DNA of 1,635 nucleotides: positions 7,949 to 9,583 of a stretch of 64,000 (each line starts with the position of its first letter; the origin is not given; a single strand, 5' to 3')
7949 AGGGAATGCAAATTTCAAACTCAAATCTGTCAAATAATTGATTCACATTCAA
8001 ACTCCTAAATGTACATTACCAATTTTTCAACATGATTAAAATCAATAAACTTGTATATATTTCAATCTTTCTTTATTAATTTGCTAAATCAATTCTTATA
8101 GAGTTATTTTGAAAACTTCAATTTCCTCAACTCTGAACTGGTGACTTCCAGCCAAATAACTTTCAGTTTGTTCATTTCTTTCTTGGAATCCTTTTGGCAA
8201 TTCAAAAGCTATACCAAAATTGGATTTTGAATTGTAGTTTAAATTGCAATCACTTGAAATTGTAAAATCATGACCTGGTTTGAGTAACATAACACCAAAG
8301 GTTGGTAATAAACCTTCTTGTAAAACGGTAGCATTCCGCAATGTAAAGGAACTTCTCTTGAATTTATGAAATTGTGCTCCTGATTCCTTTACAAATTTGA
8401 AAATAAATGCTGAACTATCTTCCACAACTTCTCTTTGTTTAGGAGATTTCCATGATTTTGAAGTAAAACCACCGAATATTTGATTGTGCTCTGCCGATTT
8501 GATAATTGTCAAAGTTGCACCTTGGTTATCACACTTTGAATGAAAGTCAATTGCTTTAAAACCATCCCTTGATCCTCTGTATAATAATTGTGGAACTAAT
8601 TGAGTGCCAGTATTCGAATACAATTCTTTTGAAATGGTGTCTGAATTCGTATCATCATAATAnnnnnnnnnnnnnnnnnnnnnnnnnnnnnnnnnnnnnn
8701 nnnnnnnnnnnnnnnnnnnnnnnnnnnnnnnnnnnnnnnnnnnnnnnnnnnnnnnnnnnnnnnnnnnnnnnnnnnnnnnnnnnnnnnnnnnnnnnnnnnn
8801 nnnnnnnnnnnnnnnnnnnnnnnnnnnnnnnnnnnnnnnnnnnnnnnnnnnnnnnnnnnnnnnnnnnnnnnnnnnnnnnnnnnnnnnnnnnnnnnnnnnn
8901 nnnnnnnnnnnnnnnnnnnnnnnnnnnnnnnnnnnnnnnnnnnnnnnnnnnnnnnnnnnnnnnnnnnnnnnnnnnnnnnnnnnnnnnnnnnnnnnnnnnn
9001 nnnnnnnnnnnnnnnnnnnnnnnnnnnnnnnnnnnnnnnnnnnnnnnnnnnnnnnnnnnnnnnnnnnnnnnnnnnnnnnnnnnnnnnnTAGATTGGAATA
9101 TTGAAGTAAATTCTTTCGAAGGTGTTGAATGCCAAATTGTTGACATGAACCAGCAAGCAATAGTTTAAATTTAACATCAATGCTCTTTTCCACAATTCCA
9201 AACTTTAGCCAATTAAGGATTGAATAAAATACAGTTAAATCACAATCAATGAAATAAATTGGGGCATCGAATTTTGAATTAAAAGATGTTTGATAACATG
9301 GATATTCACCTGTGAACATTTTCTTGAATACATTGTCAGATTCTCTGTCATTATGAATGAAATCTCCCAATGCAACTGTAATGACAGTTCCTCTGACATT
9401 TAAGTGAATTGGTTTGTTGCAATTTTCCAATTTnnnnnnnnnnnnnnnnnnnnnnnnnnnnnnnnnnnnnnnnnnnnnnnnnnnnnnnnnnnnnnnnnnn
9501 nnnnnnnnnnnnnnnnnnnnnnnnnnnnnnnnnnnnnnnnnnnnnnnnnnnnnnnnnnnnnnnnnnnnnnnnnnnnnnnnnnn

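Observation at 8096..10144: An unusual domain fusion: RING + TRAF-type Zn finger/coiled coil + KCTD-type BTB + pentapeptide repeats + TLDc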

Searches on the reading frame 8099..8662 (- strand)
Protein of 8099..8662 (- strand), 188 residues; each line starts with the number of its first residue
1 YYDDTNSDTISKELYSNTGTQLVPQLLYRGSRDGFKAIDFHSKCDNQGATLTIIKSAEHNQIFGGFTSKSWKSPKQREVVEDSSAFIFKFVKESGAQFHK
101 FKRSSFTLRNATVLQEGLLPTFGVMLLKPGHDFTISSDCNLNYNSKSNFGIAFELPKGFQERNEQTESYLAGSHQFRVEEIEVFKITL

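Call 31: search_solved_structures(query=window:8099-8662:-, max_evalue=1, show_alignments=4)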
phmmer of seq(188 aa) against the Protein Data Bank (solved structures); distinct sequences matched with E-value up to 1: 1.
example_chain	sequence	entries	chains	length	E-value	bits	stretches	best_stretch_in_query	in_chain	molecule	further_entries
6r82_A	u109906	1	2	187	0.13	15.3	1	21-74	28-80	GTPase-activating protein skywalker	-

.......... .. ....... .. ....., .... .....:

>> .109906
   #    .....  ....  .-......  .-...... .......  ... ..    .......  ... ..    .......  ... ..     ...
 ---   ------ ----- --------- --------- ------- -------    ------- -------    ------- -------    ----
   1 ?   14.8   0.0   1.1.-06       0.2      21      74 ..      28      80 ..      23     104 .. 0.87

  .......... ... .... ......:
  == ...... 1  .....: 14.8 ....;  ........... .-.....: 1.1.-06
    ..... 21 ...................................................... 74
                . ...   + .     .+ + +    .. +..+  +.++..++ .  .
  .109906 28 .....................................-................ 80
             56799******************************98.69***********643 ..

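Call 35: search_solved_structures(query=A4, max_evalue=1, show_alignments=3)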
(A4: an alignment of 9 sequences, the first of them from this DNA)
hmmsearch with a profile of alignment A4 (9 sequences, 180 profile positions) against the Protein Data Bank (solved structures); distinct sequences matched with E-value up to 1: 11.
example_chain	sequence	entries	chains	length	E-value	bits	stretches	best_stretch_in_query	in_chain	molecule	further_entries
6r82_A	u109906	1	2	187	8.3e-07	32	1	22-81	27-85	GTPase-activating protein skywalker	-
7u8o_U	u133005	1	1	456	4.9e-06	29.5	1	24-91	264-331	TLDc protein mEAK-7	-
7unf_U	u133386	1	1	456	2.3e-05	27.3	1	15-93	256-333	KIAA1609 protein, isoform CRA_a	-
7une_U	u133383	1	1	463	2.3e-05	27.3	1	15-93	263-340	KIAA1609 protein, isoform CRA_a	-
4acj_A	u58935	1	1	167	4.5e-05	26.3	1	3-117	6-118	WU:FB25H12 PROTEIN,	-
7u4t_W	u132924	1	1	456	6.8e-05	25.7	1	23-93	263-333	MTOR-associated protein MEAK7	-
7obp_A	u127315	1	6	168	0.00022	24.1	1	27-122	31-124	NCOA7-AS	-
7uzg_T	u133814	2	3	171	0.00025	23.9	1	27-124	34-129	Nuclear receptor coactivator 7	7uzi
8ar6_A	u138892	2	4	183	0.00028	23.7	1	27-122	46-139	Nuclear receptor coactivator 7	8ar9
7uzj_T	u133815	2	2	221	0.00048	23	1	27-122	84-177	Nuclear receptor coactivator 7B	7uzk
1td9_A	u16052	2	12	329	0.21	14.3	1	26-59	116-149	Phosphate acetyltransferase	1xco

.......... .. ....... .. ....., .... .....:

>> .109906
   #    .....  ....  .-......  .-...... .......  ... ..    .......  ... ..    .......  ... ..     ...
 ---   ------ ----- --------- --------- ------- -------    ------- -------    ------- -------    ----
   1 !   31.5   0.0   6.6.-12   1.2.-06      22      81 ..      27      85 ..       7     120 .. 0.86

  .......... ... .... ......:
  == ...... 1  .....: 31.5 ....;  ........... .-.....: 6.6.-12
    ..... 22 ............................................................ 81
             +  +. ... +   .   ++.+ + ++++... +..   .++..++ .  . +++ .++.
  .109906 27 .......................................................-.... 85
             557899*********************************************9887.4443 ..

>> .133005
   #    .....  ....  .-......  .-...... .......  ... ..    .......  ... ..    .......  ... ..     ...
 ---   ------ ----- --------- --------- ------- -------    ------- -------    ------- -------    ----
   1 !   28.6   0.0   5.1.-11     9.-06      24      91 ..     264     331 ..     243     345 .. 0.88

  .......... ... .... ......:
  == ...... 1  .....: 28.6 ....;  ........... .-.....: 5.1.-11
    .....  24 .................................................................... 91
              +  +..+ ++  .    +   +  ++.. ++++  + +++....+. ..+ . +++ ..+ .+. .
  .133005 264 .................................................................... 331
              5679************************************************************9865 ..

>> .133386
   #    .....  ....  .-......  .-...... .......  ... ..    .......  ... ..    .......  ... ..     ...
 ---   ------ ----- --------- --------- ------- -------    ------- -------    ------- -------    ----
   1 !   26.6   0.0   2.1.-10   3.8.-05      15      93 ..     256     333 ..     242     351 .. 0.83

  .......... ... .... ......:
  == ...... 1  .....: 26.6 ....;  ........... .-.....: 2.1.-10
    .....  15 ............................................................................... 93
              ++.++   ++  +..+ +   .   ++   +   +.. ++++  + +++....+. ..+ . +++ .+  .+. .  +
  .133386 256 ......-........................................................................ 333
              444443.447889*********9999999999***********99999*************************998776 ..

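Call 55: search_solved_structures(query=A4, max_evalue=0.001, show_alignments=5)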
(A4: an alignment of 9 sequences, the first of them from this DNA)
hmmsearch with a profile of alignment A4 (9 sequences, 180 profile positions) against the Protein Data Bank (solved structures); distinct sequences matched with E-value up to 0.001: 10.
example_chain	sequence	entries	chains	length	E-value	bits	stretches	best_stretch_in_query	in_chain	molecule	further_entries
6r82_A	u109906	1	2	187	8.3e-07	32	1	22-81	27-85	GTPase-activating protein skywalker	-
7u8o_U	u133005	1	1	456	4.9e-06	29.5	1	24-91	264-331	TLDc protein mEAK-7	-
7unf_U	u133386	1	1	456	2.3e-05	27.3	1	15-93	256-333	KIAA1609 protein, isoform CRA_a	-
7une_U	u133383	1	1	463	2.3e-05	27.3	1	15-93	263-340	KIAA1609 protein, isoform CRA_a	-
4acj_A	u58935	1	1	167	4.5e-05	26.3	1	3-117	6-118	WU:FB25H12 PROTEIN,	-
7u4t_W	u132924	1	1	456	6.8e-05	25.7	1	23-93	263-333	MTOR-associated protein MEAK7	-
7obp_A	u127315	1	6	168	0.00022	24.1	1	27-122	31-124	NCOA7-AS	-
7uzg_T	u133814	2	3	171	0.00025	23.9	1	27-124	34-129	Nuclear receptor coactivator 7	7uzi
8ar6_A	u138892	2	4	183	0.00028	23.7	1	27-122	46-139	Nuclear receptor coactivator 7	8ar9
7uzj_T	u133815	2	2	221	0.00048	23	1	27-122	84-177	Nuclear receptor coactivator 7B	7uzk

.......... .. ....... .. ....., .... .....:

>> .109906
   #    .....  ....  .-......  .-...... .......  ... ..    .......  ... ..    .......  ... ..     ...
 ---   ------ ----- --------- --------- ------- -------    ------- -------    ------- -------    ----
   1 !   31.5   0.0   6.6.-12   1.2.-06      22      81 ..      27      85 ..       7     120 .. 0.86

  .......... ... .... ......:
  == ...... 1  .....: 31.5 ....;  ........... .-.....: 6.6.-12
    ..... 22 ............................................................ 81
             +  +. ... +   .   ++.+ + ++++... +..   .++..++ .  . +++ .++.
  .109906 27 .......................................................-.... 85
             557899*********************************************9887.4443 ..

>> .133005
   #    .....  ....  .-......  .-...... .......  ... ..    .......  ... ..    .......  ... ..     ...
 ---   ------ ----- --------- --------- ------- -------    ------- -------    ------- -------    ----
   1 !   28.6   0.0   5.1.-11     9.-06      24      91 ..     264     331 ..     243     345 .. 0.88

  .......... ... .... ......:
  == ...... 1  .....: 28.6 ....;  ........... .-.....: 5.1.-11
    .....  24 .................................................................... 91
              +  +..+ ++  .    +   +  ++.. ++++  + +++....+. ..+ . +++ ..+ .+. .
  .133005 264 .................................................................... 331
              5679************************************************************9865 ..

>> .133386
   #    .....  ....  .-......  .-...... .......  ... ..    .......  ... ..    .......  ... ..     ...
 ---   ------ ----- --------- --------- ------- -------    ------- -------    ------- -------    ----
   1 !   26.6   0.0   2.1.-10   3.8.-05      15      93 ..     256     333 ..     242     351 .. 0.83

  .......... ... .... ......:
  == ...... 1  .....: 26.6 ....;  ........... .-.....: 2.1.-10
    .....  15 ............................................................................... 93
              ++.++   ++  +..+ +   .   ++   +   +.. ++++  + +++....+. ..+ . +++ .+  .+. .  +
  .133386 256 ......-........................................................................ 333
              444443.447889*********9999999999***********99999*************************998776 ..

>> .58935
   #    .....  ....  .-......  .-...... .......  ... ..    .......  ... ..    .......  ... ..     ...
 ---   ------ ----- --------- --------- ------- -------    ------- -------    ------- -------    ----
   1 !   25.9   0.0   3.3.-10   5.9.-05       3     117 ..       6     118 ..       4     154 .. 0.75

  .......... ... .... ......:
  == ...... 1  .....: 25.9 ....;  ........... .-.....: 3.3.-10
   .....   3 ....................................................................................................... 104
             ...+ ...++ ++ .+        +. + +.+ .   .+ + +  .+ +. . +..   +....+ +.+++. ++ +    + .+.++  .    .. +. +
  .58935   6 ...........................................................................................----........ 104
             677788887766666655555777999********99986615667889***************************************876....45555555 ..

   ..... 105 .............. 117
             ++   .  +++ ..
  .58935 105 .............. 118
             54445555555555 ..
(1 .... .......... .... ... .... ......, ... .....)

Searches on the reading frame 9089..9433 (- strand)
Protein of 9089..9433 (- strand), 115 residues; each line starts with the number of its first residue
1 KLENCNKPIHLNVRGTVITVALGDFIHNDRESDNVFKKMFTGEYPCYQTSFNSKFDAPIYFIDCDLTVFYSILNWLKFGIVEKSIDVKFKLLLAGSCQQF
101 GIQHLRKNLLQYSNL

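Call 15: search_solved_structures(query=A2, max_evalue=1, show_alignments=2)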
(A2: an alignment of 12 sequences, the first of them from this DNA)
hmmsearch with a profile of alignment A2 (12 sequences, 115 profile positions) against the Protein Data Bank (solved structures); distinct sequences matched with E-value up to 1: 45.
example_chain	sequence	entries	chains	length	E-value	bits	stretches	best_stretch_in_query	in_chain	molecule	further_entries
8pnm_C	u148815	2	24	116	6.7e-11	45.4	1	2-113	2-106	BTB/POZ domain-containing protein KCTD15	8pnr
5bxb_A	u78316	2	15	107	1.4e-10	44.4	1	4-111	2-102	BTB/POZ domain-containing protein KCTD1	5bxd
9fq1_A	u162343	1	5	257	3.2e-10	43.2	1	2-111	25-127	BTB/POZ domain-containing protein KCTD1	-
5bxh_A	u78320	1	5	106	3.3e-10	43.1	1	10-111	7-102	BTB/POZ domain-containing protein KCTD9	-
9foi_A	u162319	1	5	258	4.3e-10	42.8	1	2-111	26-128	BTB/POZ domain-containing protein KCTD1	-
8yq6_E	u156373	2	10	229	6.8e-10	42.1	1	4-111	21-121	de novo designed ion channel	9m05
8yq5_E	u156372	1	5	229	6.9e-10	42.1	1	4-111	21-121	de novo designed ion channel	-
6s4l_A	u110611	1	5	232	1.9e-09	40.7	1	5-111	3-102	BTB/POZ domain-containing protein KCTD1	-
5a15_A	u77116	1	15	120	1.6e-07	34.5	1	7-112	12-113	BTB/POZ DOMAIN-CONTAINING PROTEIN KCTD16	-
6ocp_A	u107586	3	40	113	1.8e-07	34.4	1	8-112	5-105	BTB/POZ domain-containing protein KCTD16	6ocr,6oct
5a6r_A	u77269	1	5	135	3.1e-07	33.6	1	7-113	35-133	BTB/POZ DOMAIN-CONTAINING PROTEIN KCTD17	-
6i0q_A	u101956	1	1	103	3.6e-07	33.4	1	8-108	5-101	BTB/POZ domain-containing protein KCTD16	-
6m8r_G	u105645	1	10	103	3.7e-07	33.3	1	8-108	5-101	BTB/POZ domain-containing protein KCTD16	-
3drz_A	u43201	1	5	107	7.6e-07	32.3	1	5-112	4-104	BTB/POZ domain-containing protein KCTD5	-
4crh_A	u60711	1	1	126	1.3e-06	31.6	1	5-112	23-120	SH3KBP1-BINDING PROTEIN 1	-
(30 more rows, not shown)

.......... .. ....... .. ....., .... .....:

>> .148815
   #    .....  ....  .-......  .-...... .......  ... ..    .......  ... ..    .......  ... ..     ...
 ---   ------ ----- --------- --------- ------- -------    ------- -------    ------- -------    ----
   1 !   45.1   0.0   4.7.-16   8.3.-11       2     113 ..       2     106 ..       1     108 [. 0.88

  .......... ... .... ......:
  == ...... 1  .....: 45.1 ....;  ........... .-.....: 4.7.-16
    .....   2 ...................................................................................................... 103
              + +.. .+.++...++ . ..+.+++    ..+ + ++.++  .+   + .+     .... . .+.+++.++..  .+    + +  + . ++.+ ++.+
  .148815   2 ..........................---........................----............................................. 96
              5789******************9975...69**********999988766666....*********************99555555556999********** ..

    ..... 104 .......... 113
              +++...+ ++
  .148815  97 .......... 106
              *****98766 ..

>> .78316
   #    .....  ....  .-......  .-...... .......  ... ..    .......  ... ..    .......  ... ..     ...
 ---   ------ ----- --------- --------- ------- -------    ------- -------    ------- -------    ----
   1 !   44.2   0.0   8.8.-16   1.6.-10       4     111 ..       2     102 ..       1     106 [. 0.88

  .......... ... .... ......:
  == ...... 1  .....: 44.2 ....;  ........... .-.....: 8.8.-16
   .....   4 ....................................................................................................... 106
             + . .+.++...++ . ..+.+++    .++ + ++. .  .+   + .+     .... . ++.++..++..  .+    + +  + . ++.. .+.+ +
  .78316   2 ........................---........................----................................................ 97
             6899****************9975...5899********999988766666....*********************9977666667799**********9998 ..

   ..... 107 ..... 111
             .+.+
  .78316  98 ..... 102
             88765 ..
